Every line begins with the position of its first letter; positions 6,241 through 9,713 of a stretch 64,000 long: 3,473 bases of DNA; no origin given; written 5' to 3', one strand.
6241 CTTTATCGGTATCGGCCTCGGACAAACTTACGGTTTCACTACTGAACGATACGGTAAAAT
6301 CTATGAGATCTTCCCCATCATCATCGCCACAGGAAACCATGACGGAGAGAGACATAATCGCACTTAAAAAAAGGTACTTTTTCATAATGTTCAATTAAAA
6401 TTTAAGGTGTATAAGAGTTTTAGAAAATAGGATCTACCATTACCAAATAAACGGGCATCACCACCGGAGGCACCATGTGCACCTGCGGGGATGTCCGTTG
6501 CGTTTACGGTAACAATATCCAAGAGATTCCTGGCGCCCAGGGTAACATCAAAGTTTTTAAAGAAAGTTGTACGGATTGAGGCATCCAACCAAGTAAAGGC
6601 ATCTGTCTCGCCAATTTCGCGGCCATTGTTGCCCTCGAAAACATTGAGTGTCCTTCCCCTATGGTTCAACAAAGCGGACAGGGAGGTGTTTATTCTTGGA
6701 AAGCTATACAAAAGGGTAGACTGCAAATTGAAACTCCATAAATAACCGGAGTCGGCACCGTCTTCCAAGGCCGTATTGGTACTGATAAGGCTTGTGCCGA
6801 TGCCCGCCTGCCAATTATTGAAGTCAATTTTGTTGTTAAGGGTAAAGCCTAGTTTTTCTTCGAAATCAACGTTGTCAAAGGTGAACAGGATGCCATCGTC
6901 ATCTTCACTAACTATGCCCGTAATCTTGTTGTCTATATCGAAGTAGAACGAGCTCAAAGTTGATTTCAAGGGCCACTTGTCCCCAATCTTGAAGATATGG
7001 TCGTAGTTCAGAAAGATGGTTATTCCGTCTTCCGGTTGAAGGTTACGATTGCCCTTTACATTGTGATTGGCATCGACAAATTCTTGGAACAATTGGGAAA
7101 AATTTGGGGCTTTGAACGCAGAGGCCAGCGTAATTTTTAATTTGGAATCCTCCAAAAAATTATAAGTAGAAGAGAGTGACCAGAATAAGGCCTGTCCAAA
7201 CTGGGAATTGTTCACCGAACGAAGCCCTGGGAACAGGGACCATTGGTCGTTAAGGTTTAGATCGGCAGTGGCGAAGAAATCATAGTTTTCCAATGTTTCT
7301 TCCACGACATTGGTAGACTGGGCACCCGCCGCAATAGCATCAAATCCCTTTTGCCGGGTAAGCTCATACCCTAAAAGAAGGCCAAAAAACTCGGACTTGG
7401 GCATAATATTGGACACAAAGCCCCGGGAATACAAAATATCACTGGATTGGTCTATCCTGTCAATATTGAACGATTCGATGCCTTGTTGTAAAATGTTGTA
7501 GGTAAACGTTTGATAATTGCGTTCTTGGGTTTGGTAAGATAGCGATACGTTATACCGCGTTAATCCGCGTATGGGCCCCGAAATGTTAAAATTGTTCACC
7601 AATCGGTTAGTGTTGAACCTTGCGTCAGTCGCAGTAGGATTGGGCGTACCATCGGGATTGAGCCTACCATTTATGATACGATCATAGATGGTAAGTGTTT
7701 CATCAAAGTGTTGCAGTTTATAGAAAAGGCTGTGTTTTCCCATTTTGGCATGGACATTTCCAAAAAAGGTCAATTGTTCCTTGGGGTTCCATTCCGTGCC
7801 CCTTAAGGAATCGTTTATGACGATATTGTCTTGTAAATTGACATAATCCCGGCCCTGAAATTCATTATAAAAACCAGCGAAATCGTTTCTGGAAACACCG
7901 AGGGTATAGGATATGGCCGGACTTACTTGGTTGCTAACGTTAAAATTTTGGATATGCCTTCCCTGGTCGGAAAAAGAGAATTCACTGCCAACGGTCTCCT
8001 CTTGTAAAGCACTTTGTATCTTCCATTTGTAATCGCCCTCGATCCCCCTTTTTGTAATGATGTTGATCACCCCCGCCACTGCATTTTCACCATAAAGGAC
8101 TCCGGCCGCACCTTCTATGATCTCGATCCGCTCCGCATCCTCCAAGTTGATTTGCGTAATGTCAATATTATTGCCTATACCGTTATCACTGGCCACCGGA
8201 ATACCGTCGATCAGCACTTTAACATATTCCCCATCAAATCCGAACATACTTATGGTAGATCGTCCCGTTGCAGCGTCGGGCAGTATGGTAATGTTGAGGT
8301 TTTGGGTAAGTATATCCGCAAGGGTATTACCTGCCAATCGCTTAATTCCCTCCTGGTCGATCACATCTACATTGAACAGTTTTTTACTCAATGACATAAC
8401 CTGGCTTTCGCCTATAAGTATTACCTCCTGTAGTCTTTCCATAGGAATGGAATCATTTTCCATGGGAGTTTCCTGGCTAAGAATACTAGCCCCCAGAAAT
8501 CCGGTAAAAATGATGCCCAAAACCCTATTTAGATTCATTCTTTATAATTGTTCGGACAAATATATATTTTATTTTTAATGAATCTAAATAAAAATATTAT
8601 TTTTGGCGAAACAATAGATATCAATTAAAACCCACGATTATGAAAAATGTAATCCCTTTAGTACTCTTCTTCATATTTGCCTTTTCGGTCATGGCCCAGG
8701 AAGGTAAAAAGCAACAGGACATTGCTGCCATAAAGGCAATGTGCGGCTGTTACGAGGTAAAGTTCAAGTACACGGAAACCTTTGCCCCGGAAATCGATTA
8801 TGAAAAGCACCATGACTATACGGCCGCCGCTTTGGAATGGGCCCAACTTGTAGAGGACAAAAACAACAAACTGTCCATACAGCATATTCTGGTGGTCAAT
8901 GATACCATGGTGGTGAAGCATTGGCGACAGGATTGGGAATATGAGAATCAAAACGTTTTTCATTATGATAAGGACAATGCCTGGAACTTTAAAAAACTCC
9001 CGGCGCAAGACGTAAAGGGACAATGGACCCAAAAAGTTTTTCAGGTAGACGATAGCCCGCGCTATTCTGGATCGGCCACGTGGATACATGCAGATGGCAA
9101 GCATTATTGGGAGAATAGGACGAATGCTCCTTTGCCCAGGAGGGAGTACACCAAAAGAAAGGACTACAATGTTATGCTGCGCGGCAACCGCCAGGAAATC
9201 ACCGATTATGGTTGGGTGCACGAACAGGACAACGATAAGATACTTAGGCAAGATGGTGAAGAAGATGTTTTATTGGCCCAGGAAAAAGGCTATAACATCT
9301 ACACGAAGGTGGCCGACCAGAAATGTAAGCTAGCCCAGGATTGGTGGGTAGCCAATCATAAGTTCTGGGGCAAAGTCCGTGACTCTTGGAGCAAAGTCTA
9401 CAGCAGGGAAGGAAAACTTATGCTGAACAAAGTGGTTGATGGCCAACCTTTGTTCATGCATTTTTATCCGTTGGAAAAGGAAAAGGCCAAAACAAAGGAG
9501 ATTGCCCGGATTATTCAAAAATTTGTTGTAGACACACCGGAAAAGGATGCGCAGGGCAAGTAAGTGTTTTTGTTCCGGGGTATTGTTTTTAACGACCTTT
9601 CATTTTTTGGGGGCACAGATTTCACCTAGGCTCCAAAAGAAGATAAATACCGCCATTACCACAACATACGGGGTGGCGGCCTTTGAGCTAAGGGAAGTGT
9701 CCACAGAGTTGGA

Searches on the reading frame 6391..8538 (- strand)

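Call 7: search_protein_families(library=pfam, proteins=[window:6391-8538:-])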
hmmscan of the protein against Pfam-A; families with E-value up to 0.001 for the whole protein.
window:6391-8538:- (715 aa): 2 families
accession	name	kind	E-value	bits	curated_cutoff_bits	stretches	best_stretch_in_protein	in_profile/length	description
PF07715.20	Plug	-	3.6e-20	72.9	23.9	1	55-157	7-107/107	TonB-dependent Receptor Plug Domain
PF00593.30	TonB_dep_Rec_b-barrel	-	4.2e-16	60.3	27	1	294-672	43-436/436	TonB dependent receptor-like, beta-barrel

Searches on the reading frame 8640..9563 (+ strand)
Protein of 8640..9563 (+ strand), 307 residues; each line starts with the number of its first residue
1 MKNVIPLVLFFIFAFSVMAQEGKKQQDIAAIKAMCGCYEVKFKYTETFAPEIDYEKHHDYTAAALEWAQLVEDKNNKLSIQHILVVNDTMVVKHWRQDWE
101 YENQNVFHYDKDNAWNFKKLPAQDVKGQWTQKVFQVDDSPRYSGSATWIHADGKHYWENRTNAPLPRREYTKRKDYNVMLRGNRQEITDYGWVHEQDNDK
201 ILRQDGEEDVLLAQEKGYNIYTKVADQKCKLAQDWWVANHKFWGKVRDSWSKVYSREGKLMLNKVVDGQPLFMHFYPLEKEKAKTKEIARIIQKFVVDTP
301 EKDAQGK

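Call 7: search_protein_families(library=pfam, proteins=[window:8640-9563:+])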
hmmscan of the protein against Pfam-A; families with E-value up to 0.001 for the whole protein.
window:8640-9563:+ (307 aa): 1 family
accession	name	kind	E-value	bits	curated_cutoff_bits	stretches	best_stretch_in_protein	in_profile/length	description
PF20311.3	DUF6607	-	2.8e-109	365.4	27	1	15-286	7-276/296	Family of unknown function (DUF6607)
